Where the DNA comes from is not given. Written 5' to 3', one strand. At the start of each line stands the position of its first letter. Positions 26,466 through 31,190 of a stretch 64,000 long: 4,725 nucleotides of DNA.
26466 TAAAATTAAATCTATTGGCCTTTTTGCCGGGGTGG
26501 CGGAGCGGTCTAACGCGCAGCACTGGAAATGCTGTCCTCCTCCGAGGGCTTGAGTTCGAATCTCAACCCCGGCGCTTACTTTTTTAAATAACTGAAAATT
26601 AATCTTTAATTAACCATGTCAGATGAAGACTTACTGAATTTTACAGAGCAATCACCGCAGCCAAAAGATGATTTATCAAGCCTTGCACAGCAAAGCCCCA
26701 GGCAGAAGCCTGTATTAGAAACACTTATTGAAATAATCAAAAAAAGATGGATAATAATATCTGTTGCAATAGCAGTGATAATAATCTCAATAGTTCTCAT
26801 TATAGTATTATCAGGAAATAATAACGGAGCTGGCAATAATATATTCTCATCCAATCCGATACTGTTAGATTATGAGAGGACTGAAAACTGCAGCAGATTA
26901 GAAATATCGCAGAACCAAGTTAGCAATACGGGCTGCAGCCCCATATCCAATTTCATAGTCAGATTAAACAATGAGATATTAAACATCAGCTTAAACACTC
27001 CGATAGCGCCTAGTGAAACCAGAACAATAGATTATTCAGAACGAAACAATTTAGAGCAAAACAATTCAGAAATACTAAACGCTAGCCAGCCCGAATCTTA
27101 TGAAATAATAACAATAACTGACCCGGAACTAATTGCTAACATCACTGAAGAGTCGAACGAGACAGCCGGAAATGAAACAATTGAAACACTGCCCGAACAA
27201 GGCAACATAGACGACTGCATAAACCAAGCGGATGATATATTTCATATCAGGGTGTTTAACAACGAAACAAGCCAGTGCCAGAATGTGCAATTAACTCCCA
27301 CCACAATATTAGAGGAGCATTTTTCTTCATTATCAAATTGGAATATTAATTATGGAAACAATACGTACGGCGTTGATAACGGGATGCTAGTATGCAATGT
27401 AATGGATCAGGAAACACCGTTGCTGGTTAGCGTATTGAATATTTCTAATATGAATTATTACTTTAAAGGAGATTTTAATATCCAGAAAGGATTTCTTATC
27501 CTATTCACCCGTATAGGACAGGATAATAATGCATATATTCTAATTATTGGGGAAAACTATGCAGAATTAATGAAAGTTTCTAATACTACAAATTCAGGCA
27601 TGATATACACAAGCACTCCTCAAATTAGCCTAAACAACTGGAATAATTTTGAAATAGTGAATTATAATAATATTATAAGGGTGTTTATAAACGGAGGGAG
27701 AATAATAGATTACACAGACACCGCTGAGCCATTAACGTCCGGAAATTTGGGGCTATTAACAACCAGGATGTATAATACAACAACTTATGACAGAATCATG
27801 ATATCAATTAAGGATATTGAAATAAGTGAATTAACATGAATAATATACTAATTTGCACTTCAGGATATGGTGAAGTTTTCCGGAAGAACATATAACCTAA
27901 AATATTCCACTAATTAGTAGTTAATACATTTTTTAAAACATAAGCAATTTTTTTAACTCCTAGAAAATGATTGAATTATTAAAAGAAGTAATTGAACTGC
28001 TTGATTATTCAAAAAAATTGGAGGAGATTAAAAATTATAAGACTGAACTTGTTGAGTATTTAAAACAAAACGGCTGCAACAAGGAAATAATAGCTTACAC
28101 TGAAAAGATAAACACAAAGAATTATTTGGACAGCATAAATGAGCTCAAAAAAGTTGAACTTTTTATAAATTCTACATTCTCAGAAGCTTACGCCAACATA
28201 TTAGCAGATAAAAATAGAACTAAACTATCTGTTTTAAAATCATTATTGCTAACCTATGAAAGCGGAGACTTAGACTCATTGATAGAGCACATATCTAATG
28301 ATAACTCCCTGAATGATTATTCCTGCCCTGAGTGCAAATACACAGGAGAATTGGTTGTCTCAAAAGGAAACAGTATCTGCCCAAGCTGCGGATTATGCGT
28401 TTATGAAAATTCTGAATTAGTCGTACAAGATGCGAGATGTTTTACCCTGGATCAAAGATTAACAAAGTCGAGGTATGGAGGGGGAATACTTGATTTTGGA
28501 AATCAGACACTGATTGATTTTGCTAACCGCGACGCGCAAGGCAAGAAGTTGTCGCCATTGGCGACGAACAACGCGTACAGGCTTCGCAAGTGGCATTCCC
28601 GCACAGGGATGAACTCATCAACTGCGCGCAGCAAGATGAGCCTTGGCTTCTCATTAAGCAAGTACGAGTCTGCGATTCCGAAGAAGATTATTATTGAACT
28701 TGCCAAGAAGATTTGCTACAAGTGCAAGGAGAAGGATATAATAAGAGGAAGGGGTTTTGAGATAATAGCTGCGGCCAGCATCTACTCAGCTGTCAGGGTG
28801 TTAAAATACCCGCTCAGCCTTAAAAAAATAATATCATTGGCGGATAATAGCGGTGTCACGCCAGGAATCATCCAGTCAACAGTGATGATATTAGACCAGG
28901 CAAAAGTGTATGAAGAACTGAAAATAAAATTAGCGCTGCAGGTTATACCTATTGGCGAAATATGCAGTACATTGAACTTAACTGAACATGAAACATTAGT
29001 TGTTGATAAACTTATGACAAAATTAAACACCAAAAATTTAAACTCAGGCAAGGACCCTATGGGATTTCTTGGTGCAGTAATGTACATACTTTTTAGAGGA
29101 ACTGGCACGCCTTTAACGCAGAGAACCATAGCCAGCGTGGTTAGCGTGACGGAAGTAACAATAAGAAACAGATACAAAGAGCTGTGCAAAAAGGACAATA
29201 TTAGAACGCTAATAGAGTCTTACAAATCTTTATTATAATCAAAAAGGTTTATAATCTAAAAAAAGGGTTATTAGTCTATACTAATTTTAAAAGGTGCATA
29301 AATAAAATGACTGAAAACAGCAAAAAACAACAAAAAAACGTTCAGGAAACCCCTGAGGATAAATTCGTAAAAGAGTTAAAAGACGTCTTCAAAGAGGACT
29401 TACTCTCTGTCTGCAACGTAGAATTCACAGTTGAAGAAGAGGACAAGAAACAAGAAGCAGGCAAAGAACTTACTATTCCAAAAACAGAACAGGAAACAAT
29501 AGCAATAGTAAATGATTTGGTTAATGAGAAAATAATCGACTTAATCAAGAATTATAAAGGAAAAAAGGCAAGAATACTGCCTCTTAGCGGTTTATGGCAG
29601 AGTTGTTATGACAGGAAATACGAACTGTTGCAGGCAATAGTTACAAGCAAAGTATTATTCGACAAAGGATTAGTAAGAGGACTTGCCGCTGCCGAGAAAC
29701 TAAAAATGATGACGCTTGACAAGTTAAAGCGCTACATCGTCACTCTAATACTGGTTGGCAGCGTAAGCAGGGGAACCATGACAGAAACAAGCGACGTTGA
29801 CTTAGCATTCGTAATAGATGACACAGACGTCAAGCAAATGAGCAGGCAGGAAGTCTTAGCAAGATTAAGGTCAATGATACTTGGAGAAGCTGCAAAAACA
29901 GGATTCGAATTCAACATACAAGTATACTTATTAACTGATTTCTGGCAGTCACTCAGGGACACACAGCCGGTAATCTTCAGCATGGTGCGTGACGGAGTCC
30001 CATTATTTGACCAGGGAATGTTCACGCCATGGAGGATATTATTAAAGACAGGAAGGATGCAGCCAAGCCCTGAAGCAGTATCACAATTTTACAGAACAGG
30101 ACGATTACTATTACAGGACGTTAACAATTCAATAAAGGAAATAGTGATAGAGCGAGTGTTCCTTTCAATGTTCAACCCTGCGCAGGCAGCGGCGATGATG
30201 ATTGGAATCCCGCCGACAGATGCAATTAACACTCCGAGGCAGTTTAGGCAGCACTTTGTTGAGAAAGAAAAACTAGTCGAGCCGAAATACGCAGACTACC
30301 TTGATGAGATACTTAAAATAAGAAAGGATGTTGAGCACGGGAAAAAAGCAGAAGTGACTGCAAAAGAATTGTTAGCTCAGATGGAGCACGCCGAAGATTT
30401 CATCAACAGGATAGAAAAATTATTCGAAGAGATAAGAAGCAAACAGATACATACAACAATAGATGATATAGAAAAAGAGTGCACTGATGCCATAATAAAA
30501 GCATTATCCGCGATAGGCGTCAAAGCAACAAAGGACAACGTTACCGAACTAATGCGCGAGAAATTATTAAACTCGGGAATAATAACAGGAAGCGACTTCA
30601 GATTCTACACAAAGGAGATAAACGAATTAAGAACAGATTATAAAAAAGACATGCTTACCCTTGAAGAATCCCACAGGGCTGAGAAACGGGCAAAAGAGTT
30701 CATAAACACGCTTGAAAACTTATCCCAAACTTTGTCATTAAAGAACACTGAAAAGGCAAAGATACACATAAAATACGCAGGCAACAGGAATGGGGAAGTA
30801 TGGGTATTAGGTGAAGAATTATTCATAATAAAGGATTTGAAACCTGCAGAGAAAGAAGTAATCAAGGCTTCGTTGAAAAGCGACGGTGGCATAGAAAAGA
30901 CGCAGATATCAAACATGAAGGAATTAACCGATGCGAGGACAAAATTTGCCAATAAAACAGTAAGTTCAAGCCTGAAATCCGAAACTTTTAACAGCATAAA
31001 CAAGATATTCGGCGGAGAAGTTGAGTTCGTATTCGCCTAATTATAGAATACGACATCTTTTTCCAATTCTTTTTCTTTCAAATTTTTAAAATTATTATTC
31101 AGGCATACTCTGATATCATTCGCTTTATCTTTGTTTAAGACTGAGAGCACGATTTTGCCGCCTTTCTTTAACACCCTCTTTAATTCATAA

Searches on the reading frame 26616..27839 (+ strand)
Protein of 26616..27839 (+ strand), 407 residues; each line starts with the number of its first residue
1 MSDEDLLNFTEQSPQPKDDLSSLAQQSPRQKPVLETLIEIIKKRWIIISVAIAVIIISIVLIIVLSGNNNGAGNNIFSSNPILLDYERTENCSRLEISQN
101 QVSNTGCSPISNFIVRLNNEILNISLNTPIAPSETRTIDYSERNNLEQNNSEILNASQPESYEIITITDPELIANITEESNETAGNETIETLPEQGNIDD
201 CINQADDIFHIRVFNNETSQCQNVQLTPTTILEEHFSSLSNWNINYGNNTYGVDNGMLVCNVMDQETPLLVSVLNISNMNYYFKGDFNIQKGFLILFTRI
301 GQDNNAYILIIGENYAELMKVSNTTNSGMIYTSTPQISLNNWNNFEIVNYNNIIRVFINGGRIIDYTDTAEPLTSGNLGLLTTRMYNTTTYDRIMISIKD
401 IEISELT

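Call 91: search_protein_families(library=pfam, proteins=[window:26616-27839:+], max_evalue=0.0001)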
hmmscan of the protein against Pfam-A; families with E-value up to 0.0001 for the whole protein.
window:26616-27839:+ (407 aa): 1 family
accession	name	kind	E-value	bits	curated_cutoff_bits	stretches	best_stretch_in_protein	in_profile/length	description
PF06439.18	3keto-disac_hyd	-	1.5e-07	32.1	26.8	1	238-395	10-185/187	3-keto-disaccharide hydrolase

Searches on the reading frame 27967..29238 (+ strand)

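Call 91: search_protein_families(library=pfam, proteins=[window:27967-29238:+], max_evalue=0.0001)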
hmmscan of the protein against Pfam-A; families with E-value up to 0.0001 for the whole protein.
window:27967-29238:+ (423 aa): 1 family
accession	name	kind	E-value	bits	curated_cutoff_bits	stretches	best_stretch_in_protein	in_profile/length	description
PF00382.24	TFIIB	-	3.1e-19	69.2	23.6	2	329-408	12-91/92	Transcription factor TFIIB repeat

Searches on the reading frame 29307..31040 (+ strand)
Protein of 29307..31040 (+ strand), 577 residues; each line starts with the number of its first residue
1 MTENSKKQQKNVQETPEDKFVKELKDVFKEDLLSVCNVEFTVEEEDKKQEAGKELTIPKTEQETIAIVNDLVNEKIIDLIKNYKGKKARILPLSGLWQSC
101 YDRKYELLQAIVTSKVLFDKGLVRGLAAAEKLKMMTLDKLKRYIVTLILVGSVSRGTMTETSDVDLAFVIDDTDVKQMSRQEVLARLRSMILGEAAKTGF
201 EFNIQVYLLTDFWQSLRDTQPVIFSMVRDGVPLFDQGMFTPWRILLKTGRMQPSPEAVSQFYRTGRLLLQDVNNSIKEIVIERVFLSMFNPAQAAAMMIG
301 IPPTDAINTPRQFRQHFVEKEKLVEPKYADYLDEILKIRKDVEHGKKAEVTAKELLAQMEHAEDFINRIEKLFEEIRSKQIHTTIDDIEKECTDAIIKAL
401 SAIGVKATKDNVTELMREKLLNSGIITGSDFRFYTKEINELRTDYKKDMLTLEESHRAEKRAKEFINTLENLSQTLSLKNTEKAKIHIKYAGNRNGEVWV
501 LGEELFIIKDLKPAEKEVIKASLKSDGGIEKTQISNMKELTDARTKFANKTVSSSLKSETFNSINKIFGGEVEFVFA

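Call 91: search_protein_families(library=pfam, proteins=[window:29307-31040:+], max_evalue=0.0001)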
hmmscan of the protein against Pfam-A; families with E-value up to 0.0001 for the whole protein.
window:29307-31040:+ (577 aa): 2 families
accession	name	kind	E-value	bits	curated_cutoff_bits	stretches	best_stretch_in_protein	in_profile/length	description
PF01909.29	NTP_transf_2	-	5e-07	30.5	21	1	141-176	9-46/93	Nucleotidyltransferase domain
PF18765.7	Polbeta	-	1.9e-05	25.1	26.9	0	142-177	11-47/93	Polymerase beta, Nucleotidyltransferase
